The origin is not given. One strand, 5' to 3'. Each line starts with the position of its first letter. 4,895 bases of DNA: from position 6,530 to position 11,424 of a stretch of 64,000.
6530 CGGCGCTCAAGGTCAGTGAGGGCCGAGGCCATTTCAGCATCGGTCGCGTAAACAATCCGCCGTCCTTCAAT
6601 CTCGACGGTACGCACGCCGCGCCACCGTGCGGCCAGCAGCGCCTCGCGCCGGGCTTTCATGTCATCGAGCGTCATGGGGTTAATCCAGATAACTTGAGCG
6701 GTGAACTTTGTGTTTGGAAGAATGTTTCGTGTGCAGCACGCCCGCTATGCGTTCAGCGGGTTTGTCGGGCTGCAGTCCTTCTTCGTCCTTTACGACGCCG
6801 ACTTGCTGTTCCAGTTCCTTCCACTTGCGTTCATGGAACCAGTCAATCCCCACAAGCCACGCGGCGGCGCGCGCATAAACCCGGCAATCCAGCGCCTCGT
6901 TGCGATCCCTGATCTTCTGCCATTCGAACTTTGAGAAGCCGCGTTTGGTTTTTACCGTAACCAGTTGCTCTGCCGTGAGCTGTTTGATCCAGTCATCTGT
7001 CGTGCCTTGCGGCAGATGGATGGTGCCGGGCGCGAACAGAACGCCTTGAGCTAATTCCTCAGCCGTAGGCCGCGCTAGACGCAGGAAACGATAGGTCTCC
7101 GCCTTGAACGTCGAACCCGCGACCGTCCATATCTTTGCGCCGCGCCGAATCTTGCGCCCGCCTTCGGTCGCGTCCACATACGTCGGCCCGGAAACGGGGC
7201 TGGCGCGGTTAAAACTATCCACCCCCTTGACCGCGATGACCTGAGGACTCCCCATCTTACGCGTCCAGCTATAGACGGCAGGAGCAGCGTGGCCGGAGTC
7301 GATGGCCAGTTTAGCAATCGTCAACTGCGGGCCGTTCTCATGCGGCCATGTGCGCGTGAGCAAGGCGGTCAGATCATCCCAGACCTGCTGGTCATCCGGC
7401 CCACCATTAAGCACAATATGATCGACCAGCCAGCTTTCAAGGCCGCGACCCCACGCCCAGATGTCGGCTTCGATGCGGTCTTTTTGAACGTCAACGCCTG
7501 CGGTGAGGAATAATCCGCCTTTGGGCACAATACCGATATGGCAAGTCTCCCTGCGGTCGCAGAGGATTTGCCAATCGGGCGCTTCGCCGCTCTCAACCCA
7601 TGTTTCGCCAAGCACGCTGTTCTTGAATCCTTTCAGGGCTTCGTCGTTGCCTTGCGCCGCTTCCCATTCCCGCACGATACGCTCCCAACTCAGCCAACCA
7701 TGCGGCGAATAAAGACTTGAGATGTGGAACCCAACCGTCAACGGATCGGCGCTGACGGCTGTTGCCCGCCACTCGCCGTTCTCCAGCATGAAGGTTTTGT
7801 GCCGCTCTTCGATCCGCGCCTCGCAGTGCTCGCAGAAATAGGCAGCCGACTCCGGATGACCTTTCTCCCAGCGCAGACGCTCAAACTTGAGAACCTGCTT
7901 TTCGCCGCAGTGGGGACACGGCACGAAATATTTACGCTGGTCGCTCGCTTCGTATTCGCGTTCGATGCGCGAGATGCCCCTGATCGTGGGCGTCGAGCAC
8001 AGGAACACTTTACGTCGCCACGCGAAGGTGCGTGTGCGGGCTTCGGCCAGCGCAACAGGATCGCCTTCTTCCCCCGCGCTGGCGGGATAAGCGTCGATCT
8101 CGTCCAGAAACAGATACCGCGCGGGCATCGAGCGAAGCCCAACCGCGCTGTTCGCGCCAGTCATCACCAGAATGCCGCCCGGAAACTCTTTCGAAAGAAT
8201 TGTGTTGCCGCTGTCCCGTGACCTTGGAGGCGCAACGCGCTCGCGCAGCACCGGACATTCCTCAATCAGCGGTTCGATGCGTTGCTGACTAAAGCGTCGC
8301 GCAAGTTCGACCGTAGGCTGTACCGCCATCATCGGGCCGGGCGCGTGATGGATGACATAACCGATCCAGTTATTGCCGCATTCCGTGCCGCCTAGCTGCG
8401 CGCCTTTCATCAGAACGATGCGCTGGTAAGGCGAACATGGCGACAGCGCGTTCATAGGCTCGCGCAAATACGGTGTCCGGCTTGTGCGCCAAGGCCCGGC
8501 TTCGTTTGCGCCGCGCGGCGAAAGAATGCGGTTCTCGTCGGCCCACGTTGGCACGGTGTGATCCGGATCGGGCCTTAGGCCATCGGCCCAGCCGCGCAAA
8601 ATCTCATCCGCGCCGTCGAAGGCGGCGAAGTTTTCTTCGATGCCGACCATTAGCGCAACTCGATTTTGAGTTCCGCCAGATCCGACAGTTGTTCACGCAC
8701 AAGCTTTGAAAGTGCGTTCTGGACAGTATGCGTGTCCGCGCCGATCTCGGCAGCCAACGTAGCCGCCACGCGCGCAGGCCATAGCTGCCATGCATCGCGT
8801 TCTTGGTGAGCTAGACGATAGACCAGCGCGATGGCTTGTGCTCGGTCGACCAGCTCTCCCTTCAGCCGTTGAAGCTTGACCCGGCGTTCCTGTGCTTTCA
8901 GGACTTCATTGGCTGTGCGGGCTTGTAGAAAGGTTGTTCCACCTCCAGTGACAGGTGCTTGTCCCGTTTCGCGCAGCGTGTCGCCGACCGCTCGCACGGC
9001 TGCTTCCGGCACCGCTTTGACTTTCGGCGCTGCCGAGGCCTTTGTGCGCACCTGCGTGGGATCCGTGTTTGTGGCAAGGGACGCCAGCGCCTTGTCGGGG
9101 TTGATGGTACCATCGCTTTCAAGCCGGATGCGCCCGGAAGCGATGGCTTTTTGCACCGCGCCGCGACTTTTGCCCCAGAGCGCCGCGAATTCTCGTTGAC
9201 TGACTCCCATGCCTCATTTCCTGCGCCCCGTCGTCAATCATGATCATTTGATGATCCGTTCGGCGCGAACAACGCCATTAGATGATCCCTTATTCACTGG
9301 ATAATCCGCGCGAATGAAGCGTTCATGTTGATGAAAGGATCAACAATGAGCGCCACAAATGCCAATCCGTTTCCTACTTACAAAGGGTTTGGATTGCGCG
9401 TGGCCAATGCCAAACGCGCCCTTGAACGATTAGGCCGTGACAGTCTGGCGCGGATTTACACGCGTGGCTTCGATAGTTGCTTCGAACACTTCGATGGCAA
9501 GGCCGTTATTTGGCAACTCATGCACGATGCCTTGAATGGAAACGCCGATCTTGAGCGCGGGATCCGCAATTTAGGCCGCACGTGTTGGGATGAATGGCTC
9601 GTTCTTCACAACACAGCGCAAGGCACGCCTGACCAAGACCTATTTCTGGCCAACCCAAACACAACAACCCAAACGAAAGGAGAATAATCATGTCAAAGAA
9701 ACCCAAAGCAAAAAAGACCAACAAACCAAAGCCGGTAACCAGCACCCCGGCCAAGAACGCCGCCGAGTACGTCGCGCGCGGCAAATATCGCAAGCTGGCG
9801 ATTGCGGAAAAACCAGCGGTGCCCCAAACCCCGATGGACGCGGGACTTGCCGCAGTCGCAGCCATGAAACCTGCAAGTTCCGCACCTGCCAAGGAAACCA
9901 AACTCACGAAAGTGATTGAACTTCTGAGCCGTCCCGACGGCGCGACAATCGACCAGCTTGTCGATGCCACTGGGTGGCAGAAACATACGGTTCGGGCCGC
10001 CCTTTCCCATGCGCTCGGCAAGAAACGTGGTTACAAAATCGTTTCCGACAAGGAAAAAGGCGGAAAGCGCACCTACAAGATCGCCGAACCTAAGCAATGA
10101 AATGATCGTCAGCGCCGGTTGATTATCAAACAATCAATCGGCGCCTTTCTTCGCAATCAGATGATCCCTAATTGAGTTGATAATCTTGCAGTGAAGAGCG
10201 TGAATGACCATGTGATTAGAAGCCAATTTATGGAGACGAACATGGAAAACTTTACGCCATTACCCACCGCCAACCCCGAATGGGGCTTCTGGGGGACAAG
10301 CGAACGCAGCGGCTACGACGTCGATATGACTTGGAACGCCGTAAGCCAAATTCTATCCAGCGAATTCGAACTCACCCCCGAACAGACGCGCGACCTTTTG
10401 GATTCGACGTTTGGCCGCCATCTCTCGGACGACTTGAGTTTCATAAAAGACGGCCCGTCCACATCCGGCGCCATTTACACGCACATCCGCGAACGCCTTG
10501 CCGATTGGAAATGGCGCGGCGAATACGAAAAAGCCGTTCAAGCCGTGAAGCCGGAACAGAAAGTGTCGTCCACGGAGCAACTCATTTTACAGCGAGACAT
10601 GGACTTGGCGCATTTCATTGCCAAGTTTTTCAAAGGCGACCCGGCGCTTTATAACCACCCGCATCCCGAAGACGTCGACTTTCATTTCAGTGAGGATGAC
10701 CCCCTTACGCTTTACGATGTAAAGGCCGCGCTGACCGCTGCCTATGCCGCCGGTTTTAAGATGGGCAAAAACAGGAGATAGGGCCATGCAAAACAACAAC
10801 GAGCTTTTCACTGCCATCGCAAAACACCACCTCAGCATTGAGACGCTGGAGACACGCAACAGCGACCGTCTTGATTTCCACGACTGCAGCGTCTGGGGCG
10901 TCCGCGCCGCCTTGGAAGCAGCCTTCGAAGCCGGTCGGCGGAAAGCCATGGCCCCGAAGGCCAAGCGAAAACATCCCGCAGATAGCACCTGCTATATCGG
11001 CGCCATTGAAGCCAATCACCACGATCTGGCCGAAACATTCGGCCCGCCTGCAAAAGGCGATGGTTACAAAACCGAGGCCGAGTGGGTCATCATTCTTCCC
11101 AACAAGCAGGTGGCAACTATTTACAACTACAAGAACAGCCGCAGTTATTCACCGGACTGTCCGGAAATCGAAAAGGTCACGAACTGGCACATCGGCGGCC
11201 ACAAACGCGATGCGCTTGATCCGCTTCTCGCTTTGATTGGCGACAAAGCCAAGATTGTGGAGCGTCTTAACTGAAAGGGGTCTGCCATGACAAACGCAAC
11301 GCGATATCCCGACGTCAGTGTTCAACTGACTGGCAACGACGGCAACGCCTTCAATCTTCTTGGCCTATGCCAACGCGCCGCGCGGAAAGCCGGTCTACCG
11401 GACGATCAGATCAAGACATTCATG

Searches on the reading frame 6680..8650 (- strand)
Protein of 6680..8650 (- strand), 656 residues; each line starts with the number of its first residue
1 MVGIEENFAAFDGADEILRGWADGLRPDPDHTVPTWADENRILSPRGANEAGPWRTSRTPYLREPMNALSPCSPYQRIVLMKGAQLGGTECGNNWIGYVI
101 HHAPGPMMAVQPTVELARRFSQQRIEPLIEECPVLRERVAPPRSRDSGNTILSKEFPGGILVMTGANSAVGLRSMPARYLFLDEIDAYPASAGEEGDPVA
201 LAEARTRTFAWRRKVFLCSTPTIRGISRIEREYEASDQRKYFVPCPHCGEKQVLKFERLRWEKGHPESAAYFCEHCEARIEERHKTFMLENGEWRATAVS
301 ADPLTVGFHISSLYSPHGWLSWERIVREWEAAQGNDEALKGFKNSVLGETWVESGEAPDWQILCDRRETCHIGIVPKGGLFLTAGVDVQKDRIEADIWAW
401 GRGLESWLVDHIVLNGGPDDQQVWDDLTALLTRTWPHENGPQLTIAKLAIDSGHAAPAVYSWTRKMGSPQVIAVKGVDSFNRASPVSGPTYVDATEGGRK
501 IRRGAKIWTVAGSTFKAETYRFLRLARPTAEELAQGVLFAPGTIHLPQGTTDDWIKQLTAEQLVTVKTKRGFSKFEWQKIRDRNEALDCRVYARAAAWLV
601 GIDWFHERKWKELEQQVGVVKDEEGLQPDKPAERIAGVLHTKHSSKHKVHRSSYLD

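Call 15: search_protein_families(library=phrogs, proteins=[window:6680-8650:-], max_evalue=0.001)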
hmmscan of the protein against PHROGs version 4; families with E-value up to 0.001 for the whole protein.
window:6680-8650:- (656 aa): 12 families
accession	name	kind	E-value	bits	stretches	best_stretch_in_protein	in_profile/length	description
phrog_15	-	head and packaging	1.2e-264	883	1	10-632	334-953/1330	terminase large subunit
phrog_21311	-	head and packaging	1.6e-66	225.3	1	111-319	1-218/218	terminase large subunit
phrog_16406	-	unknown function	3e-46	159.3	1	223-598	1-383/601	-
phrog_675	-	head and packaging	1.1e-38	133.9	1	70-351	55-328/576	terminase large subunit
phrog_15657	-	unknown function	2.1e-33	116.8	1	302-510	23-222/230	-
phrog_3028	-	unknown function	5.6e-32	112.3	1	431-644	5-198/203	-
phrog_3925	-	head and packaging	3.4e-22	79.8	1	22-135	32-141/150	terminase large subunit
phrog_23163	-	unknown function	1.3e-11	45.4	1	43-127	35-119/130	-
phrog_4145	-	head and packaging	2.9e-11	44.1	1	25-212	23-207/209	terminase large subunit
phrog_37509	-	unknown function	7.1e-07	30.4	1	489-620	11-138/189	-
phrog_12876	-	head and packaging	1.6e-05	25.7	1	115-260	4-135/235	terminase large subunit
phrog_5602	-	unknown function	0.00079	20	0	242-284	18-56/60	-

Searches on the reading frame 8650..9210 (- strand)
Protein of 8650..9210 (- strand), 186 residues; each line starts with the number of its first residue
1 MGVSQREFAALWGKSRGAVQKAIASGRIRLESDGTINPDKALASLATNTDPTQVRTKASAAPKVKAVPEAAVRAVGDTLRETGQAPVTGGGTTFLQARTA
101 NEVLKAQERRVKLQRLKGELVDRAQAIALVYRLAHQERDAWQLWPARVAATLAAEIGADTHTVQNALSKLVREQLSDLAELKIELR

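Call 15: search_protein_families(library=phrogs, proteins=[window:8650-9210:-], max_evalue=0.001)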
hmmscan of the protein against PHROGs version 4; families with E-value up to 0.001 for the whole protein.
window:8650-9210:- (186 aa): 1 family
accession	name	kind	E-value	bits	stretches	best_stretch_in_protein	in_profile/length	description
phrog_57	-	head and packaging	1.8e-29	104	1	1-184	11-175/199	terminase small subunit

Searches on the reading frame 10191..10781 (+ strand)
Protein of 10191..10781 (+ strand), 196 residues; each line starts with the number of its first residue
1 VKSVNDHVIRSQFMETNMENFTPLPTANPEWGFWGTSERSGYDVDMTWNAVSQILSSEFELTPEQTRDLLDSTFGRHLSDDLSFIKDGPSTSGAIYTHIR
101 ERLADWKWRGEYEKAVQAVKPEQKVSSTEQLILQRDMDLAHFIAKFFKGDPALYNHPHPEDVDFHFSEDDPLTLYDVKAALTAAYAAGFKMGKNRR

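Call 45: search_protein_families(library=phrogs, proteins=[window:10191-10781:+], max_evalue=0.001)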
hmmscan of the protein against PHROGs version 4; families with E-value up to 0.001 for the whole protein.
window:10191-10781:+ (196 aa): 1 family
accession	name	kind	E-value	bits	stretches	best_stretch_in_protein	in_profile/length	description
phrog_8020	-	unknown function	8.2e-12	46.4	1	24-83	6-67/122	-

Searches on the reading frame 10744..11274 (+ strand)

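Call 45: search_protein_families(library=phrogs, proteins=[window:10744-11274:+], max_evalue=0.001)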
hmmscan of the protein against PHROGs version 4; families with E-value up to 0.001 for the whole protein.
window:10744-11274:+ (176 aa): 1 family
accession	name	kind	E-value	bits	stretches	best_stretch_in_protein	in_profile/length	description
phrog_2555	-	unknown function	1.8e-22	81.2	1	12-75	151-214/218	-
